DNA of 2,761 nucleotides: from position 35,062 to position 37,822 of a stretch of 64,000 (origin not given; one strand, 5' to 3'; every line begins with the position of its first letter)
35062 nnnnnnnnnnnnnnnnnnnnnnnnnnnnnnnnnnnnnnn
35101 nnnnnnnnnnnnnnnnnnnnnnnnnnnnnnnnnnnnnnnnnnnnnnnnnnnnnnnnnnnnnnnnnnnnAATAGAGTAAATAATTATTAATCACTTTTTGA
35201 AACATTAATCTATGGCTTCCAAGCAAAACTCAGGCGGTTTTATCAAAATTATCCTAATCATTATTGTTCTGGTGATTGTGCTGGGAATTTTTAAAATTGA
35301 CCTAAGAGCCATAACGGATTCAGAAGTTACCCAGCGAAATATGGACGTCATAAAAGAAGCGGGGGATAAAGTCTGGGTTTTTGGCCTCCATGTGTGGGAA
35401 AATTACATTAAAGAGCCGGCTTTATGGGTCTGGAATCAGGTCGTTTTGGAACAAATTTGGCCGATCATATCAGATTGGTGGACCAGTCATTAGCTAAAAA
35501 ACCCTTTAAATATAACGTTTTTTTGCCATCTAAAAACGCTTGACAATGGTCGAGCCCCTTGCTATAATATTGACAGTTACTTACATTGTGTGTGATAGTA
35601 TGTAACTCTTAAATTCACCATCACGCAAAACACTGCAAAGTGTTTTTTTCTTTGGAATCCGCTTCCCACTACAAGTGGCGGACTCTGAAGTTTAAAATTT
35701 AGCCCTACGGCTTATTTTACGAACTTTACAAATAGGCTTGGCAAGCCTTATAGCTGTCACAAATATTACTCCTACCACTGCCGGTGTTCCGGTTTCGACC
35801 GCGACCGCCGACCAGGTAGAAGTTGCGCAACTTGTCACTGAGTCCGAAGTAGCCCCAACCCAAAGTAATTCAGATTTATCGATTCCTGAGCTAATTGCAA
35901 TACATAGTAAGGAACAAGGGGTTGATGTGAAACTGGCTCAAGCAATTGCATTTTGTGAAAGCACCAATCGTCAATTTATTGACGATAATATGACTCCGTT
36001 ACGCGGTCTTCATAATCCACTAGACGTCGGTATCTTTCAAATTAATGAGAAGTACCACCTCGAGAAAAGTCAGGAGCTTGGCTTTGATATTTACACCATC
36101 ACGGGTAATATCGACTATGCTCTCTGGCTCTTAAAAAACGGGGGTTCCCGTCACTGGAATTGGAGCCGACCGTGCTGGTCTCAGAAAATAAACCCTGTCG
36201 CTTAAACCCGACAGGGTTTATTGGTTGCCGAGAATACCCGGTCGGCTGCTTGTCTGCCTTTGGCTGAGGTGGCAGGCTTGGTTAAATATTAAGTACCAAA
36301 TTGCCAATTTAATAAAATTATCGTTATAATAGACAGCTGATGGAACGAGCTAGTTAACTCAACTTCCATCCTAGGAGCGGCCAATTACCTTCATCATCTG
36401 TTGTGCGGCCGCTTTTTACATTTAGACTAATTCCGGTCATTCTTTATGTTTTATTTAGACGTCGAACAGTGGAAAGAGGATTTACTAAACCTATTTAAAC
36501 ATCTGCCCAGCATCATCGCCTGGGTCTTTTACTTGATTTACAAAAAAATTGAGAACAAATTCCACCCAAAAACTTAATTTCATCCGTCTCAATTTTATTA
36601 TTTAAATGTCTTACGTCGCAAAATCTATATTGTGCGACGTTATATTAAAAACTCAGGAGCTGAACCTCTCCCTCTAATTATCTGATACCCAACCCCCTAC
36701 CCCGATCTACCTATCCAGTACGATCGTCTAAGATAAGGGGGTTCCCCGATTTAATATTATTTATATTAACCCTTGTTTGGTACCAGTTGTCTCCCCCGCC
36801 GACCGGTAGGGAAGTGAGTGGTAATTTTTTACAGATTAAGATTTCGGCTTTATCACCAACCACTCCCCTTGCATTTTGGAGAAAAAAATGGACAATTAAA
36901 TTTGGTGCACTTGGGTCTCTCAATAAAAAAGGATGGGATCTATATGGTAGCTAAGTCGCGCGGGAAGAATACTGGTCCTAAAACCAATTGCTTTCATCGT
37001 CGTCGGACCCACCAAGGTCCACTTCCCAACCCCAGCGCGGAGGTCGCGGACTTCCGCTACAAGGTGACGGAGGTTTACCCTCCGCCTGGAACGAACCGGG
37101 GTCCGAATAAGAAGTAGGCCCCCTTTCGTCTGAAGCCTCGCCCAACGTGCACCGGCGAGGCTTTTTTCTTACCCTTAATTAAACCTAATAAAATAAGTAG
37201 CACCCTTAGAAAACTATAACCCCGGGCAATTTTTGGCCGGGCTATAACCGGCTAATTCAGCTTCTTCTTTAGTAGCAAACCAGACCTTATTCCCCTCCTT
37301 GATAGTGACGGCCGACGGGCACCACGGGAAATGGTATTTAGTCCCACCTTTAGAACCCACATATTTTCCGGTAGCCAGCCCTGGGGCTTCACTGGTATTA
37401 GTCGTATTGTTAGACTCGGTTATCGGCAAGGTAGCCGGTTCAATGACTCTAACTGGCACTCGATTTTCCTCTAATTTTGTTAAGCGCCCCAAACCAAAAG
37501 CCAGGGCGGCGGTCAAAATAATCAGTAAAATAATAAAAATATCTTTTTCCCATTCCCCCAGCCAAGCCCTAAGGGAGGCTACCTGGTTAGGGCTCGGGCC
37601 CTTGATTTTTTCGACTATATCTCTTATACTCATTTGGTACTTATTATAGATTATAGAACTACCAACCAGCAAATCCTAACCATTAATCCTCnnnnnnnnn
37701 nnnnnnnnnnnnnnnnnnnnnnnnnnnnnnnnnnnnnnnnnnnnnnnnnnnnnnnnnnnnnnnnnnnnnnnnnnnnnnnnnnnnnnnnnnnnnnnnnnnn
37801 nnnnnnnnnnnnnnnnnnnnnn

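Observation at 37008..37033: Exact 26-bp repeat shared between a non-coding spacer and the -35 region of the mraZ promoter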

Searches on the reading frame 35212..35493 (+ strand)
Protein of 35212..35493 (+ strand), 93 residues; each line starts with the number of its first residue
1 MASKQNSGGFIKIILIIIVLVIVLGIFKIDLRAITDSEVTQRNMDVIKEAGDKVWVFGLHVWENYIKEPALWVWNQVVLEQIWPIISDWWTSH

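Call 19: search_protein_families(library=pfam, proteins=[window:35212-35493:+], max_evalue=0.1)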
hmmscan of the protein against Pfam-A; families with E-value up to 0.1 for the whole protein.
window:35212-35493:+ (93 aa): 1 family
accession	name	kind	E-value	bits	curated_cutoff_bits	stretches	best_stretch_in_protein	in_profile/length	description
PF16982.10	Flp1_like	-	0.0051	16.7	33.5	1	9-34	10-35/49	Putative Flagellin, Flp1-like, domain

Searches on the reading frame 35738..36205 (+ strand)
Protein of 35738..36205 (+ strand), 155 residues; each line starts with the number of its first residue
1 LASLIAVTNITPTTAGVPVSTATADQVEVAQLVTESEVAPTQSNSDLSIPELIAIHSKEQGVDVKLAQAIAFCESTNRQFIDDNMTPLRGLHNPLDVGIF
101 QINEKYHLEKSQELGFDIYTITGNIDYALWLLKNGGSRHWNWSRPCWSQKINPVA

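Call 19: search_protein_families(library=pfam, proteins=[window:35738-36205:+], max_evalue=0.1)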
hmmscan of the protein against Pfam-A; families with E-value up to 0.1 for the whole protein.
window:35738-36205:+ (155 aa): 2 families
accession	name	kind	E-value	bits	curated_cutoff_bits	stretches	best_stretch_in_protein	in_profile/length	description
PF18896.5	SLT_3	-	0.00041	21.2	27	1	60-143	10-88/89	Lysozyme like domain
PF25509.1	DUF7916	-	0.099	12.1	27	0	25-65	217-257/296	Domain of unknown function (DUF7916)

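Call 30: find_encoding_contigs(protein=window:35738-36205:+, flank=2500, max_places=10)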
Protein window:35738-36205:+ (155 aa): 10 contigs read that carry it; 5 places shown.
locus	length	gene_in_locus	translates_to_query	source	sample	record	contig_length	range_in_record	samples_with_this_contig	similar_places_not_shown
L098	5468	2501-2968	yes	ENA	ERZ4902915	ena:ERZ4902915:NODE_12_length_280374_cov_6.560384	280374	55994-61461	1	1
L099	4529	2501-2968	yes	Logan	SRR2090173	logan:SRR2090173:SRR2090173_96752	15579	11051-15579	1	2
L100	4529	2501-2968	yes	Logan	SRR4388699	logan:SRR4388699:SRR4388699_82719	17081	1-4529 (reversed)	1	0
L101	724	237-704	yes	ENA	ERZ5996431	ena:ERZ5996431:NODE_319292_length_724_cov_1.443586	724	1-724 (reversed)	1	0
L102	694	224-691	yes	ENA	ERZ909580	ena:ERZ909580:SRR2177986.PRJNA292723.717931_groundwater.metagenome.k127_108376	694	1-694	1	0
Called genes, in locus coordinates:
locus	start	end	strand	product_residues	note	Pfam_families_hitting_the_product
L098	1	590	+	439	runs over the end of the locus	PF00749:tRNA-synt_1c, PF19269:Anticodon_2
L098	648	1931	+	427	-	PF01551:Peptidase_M23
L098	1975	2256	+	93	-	-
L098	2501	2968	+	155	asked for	-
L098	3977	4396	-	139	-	-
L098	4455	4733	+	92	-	PF01016:Ribosomal_L27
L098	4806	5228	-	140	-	PF01281:Ribosomal_L9_N, PF03948:Ribosomal_L9_C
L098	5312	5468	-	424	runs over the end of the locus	PF00595:PDZ, PF13180:PDZ_2 (weak), PF17820:PDZ_6, PF03572:Peptidase_S41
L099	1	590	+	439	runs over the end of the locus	PF00749:tRNA-synt_1c, PF19269:Anticodon_2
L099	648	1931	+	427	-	PF01551:Peptidase_M23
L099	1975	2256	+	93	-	-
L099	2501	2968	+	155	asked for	-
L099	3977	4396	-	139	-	-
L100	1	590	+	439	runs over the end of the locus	PF00749:tRNA-synt_1c, PF19269:Anticodon_2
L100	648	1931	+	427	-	PF01551:Peptidase_M23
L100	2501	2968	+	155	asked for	-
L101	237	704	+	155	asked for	-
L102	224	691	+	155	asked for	-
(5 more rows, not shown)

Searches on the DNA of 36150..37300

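Call 9: search_rna_families(source=window, start=36150, end=37300, threshold=evalue, max_evalue=10, show_alignments=2)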
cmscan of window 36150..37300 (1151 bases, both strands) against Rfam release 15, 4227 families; matches with E-value up to 10: 9.
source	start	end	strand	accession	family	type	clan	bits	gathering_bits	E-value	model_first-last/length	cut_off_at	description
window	36185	36341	-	RF01470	rli38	Gene; sRNA;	-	30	49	0.072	1-150/150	no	Listeria sRNA rli38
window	37133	37254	-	RF01565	DdR15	Gene; snRNA; snoRNA; CD-box;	-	20.1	70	8.8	1-113/113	no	Dictyostelium snoRNA DdR15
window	36150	36222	+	RF02450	ncr1175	Gene; sRNA;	-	18.8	60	1.5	32-110/110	5'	Bacillus sRNA ncr1175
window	36184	36322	-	RF02713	MCS4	Gene; sRNA;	-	18.6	56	8.3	1-123/123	no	Mycoplasma sRNA MCS4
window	36185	36222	-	RF03967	mir-1270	Gene; miRNA;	-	18.5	90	0.85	23-61/83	no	mir-1270 microRNA precursor family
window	36549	36644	-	RF02083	OrzO-P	Gene; antitoxin;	-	17.6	60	6.7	1-76/76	no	OrzO-P RNA antitoxin family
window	36171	36241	+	RF03354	mir-459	Gene; miRNA;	-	16.2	62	2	1-81/81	no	mir-459 microRNA precursor family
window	36654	36718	-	RF00613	SNORD94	Gene; snRNA; snoRNA; CD-box;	-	14.8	60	1.4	1-137/137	no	Small nucleolar RNA SNORD94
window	37117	37166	-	RF01696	Chlorobi-1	Gene; sRNA;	-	12.8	50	3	1-67/67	no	Chlorobi-1 RNA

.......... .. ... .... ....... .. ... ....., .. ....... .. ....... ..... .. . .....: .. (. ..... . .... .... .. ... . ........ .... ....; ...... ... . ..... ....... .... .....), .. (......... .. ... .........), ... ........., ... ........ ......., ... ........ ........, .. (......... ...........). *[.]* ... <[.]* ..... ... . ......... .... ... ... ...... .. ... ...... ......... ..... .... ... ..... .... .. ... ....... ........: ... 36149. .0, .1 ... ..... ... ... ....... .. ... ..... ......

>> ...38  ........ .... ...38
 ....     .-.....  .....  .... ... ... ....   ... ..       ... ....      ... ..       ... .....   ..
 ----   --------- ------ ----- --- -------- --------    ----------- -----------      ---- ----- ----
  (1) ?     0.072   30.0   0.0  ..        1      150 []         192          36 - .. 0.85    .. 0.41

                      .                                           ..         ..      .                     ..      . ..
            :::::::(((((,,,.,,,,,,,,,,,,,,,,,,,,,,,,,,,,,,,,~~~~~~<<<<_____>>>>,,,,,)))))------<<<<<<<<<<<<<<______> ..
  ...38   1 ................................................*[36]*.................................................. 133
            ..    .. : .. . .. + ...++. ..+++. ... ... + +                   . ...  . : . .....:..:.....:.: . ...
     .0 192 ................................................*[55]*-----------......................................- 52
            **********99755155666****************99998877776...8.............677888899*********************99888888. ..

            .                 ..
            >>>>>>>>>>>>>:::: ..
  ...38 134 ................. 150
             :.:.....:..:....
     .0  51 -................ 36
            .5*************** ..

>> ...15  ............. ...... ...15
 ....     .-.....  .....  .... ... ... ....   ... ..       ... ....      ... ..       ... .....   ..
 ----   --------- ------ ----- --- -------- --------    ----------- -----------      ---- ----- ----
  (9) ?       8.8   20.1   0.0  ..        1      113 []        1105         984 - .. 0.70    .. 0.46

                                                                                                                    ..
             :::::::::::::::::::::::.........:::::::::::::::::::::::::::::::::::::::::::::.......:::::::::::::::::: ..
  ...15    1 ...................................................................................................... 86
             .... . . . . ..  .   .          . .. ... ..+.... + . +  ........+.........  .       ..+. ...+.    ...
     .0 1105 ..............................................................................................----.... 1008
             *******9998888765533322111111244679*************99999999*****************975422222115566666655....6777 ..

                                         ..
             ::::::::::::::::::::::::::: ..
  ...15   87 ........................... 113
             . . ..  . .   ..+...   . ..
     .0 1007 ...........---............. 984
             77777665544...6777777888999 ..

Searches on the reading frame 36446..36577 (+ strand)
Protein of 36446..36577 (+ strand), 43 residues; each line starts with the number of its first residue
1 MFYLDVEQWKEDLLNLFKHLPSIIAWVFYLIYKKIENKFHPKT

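Call 19: search_protein_families(library=pfam, proteins=[window:36446-36577:+], max_evalue=0.1)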
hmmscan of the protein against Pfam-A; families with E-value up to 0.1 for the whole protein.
window:36446-36577:+ (43 aa): 1 family
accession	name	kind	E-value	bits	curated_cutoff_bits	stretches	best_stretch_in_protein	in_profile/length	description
PF16962.11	ABC_export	-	0.038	12.9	29.7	1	1-32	4-35/531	Putative ABC exporter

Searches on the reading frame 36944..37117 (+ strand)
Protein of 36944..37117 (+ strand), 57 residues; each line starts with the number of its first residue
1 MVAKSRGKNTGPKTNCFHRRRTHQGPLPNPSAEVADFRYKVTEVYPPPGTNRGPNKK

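Call 19: search_protein_families(library=pfam, proteins=[window:36944-37117:+], max_evalue=0.1)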
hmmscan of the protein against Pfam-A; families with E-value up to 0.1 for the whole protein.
window:36944-37117:+ (57 aa): 0 families

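Call 37: find_homologous_proteins(query=window:36944-37114:+, max_evalue=10)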
Query window:36944-37114:+ (57 aa): 1 proteins with E <= 10 among 1 candidates.
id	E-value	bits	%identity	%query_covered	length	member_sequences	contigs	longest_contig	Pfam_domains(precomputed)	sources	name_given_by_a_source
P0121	2.3e-32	127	100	100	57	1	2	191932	-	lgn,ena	-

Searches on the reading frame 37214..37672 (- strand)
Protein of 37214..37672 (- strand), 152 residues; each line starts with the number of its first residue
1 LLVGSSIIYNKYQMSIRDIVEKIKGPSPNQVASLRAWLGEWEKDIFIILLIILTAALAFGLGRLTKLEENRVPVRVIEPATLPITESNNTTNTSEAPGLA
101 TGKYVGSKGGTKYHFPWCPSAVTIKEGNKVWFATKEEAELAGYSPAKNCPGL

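Call 16: find_encoding_contigs(protein=window:37214-37672:-, flank=3000, max_places=10)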
Protein window:37214-37672:- (152 aa): no gene with exactly this product is on record in the collection.

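Call 18: find_encoding_contigs(protein=window:37214-37633:-, flank=3000, max_places=10)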
Protein window:37214-37633:- (139 aa): 12 contigs read that carry it; 7 places shown.
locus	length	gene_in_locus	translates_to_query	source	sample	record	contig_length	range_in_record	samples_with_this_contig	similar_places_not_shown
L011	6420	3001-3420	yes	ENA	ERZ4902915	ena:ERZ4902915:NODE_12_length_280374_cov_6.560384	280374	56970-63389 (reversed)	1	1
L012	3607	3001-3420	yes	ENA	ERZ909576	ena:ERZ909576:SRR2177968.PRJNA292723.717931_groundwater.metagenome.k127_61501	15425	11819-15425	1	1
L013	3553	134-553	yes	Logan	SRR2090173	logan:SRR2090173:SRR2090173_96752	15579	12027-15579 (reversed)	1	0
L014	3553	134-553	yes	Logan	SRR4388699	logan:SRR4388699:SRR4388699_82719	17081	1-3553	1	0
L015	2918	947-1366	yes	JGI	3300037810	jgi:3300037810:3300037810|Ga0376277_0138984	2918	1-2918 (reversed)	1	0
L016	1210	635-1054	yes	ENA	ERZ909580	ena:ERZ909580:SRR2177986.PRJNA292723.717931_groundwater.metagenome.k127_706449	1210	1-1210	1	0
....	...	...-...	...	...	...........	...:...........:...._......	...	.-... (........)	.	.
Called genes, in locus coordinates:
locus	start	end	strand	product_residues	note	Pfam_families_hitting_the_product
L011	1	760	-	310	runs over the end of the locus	PF01544:CorA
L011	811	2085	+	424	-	PF00595:PDZ, PF13180:PDZ_2 (weak), PF17820:PDZ_6, PF03572:Peptidase_S41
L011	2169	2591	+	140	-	PF01281:Ribosomal_L9_N, PF03948:Ribosomal_L9_C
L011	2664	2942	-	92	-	PF01016:Ribosomal_L27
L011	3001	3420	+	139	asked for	-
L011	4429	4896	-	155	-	-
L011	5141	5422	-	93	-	-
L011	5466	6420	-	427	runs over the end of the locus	PF01551:Peptidase_M23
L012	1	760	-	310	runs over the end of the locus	PF01544:CorA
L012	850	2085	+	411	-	PF00595:PDZ, PF13180:PDZ_2 (weak), PF17820:PDZ_6, PF03572:Peptidase_S41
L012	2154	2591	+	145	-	PF01281:Ribosomal_L9_N, PF03948:Ribosomal_L9_C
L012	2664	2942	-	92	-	PF01016:Ribosomal_L27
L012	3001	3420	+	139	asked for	-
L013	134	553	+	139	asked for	-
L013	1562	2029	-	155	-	-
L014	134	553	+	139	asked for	-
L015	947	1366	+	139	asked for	-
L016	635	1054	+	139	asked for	-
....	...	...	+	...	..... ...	-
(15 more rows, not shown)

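Call 19: search_protein_families(library=pfam, proteins=[window:37214-37633:-], max_evalue=0.1)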
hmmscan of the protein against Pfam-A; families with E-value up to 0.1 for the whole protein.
window:37214-37633:- (139 aa): 1 family
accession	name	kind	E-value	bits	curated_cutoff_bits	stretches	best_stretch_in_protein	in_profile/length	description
PF02805.21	Ada_Zn_binding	-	0.00088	19.7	23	1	92-136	19-62/65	Metal binding domain of Ada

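Call 32: find_homologous_proteins(query=window:37214-37633:-, max_evalue=1e-10)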
Query window:37214-37633:- (139 aa): 356 proteins with E <= 1e-10 among 393 candidates; the best 120 are listed.
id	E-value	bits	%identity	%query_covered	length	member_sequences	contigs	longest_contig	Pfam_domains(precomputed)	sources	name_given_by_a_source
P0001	3.8e-82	291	95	100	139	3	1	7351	-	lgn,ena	-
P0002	4.1e-34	135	55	78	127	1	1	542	-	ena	-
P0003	4.3e-32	129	52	78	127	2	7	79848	-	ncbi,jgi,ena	ncbi:MAG TPA: hypothetical protein VJH21_02365 [Candidatus Paceibacterota bacterium]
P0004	1.0e-30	124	55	78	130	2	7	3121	-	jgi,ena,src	-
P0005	2.0e-29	120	46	100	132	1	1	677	-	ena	-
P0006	5.3e-29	119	49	88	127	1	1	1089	-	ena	-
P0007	6.5e-29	119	50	80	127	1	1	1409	-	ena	-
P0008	7.2e-29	118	53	80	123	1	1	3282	-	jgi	jgi:hypothetical protein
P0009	9.5e-29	118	45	100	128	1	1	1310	-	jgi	-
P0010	1.1e-28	118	48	71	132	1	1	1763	-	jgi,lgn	-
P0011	1.5e-28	117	45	89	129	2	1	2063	-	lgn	-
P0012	3.0e-28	116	50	63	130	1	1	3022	-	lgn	-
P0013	3.8e-28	116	50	100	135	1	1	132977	PF02805.22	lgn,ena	-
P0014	4.5e-28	116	46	86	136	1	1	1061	-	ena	-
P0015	5.4e-28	116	53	79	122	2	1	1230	-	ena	-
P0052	9.3e-26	108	52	78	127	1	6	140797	-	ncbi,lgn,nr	ncbi:MAG: hypothetical protein HYS59_01545 [Candidatus Vogelbacteria bacterium]|nr:hypothetical prot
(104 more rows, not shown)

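Call 33: find_encoding_contigs(protein=P0001, flank=4000, max_places=6)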
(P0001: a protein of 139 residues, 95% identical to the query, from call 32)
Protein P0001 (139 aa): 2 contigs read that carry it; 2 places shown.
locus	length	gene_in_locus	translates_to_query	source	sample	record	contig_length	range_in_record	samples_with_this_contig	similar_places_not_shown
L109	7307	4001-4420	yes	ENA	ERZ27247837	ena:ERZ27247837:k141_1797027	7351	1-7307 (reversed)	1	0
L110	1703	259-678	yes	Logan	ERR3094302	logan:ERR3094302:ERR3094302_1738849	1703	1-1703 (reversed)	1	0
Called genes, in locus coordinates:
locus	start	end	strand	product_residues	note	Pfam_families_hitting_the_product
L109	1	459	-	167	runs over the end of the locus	?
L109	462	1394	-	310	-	PF01544:CorA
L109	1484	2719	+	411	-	PF00595:PDZ, PF13180:PDZ_2 (weak), PF17820:PDZ_6, PF03572:Peptidase_S41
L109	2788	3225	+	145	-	PF01281:Ribosomal_L9_N, PF03948:Ribosomal_L9_C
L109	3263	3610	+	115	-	-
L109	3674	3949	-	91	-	PF01016:Ribosomal_L27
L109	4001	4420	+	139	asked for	-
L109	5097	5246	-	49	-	-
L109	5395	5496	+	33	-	-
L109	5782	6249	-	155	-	-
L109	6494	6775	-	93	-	-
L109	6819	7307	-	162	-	?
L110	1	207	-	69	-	?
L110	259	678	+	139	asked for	-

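Call 49: find_encoding_contigs(protein=P0003, flank=3000, max_places=3)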
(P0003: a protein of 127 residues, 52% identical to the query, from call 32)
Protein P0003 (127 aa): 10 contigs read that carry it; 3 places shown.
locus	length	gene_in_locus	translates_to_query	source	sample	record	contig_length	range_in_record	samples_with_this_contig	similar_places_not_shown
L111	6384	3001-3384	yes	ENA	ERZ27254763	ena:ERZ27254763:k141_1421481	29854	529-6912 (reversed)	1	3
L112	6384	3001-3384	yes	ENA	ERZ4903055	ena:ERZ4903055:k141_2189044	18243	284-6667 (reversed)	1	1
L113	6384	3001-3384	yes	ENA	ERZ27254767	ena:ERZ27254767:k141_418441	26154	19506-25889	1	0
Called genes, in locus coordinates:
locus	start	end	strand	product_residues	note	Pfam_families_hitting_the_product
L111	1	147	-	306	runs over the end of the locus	PF01544:CorA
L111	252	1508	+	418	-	PF00595:PDZ, PF13180:PDZ_2 (weak), PF17820:PDZ_6, PF03572:Peptidase_S41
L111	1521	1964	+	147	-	PF01281:Ribosomal_L9_N, PF03948:Ribosomal_L9_C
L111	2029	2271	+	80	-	PF22277:EncFtn-like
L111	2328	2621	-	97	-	-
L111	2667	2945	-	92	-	PF01016:Ribosomal_L27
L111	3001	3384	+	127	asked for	-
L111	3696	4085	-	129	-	PF01741:MscL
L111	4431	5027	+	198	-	PF00929:RNase_T, PF16473:Rv2179c-like (weak)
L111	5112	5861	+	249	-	PF18306:LDcluster4, PF03641:Lysine_decarbox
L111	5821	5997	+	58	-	-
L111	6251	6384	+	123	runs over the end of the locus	-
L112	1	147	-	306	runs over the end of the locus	PF01544:CorA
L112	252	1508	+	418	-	PF00595:PDZ, PF13180:PDZ_2 (weak), PF17820:PDZ_6, PF03572:Peptidase_S41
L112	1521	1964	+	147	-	PF01281:Ribosomal_L9_N, PF03948:Ribosomal_L9_C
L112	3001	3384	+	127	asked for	-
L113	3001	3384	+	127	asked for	-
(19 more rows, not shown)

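Call 50: find_encoding_contigs(protein=P0052, flank=3000, max_places=3)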
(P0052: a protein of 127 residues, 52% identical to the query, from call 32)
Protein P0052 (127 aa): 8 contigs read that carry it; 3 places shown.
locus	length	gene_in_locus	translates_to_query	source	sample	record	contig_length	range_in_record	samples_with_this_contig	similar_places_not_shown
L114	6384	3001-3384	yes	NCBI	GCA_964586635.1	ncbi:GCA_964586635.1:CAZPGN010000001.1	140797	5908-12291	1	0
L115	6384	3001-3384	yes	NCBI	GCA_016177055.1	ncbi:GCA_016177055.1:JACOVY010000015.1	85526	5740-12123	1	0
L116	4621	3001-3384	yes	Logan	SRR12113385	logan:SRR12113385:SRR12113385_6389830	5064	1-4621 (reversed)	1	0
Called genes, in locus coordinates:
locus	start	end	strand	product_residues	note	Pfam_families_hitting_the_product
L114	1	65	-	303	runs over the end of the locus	PF01544:CorA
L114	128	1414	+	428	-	PF00595:PDZ, PF13180:PDZ_2 (weak), PF17820:PDZ_6, PF03572:Peptidase_S41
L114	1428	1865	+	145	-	PF01281:Ribosomal_L9_N, PF03948:Ribosomal_L9_C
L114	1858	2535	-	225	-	PF13489:Methyltransf_23, PF03848:TehB (weak), PF13847:Methyltransf_31, PF08241:Methyltransf_11, PF08242:Methyltransf_12, PF13649:Methyltransf_25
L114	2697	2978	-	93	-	PF01016:Ribosomal_L27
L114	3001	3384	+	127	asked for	-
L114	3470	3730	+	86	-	-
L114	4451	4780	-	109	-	-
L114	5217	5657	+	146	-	-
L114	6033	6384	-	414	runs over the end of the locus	PF01551:Peptidase_M23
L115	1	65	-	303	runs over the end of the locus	PF01544:CorA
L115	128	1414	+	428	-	PF00595:PDZ, PF13180:PDZ_2 (weak), PF17820:PDZ_6, PF03572:Peptidase_S41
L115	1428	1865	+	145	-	PF01281:Ribosomal_L9_N, PF03948:Ribosomal_L9_C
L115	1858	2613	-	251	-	PF13489:Methyltransf_23, PF03848:TehB (weak), PF13847:Methyltransf_31, PF08241:Methyltransf_11, PF08242:Methyltransf_12, PF13649:Methyltransf_25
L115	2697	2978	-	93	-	PF01016:Ribosomal_L27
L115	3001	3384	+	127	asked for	-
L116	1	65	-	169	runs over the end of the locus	?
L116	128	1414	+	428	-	PF00595:PDZ, PF13180:PDZ_2 (weak), PF17820:PDZ_6, PF03572:Peptidase_S41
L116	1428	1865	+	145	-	PF01281:Ribosomal_L9_N, PF03948:Ribosomal_L9_C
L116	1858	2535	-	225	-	PF13489:Methyltransf_23, PF03848:TehB (weak), PF13847:Methyltransf_31, PF08241:Methyltransf_11, PF08242:Methyltransf_12, PF13649:Methyltransf_25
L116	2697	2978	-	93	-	PF01016:Ribosomal_L27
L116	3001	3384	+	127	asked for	-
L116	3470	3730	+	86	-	-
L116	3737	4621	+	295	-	?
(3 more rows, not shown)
